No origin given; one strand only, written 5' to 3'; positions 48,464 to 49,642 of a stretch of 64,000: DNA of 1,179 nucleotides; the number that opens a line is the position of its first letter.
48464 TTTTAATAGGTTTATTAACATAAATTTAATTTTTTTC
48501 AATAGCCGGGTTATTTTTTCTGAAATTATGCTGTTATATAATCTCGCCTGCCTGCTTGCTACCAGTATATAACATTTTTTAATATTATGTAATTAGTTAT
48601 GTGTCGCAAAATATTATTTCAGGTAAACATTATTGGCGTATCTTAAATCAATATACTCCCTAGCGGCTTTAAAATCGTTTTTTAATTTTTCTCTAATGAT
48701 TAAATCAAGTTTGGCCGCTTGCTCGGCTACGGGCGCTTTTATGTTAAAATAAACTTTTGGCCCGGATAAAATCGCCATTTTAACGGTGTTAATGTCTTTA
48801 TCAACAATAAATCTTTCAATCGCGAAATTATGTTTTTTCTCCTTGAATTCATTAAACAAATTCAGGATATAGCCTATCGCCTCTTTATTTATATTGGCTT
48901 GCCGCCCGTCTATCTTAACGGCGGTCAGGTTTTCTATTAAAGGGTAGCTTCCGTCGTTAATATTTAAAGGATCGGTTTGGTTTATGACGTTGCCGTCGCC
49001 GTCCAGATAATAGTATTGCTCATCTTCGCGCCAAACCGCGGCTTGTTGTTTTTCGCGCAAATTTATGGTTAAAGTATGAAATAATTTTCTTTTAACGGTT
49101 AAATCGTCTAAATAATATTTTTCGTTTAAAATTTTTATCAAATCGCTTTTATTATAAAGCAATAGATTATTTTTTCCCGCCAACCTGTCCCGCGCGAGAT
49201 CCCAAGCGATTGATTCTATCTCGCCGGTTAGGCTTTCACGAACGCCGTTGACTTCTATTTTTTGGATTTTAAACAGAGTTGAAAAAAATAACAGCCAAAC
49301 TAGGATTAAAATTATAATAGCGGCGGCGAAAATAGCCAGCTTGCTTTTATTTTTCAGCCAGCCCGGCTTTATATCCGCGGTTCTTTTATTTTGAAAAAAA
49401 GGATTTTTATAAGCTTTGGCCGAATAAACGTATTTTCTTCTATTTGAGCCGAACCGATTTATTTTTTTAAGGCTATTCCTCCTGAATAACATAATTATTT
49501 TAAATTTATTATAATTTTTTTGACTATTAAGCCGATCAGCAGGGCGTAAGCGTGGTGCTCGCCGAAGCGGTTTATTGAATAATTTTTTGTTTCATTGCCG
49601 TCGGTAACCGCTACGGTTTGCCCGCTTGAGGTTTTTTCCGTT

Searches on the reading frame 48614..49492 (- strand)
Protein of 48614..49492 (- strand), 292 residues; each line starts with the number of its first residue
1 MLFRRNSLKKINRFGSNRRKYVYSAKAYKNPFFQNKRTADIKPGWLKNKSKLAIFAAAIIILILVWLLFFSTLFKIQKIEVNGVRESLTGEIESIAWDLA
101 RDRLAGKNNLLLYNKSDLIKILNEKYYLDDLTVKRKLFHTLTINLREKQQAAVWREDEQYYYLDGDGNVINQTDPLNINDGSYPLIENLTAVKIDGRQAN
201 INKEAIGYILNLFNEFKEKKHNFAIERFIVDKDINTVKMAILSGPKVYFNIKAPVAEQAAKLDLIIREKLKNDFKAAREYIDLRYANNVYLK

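Call 80: search_protein_families(library=pfam, max_evalue=0.1, proteins=[window:48614-49492:-])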
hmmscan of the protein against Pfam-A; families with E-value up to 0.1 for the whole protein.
window:48614-49492:- (292 aa): 2 families
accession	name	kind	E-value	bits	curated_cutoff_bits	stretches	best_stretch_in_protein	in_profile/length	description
PF03799.20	FtsQ_DivIB_C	-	2.9e-05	25.3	21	1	152-284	1-114/114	Cell division protein FtsQ/DivIB, C-terminal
PF08478.15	POTRA_1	-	0.018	15.8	23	0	74-147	1-68/69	POTRA domain, FtsQ-type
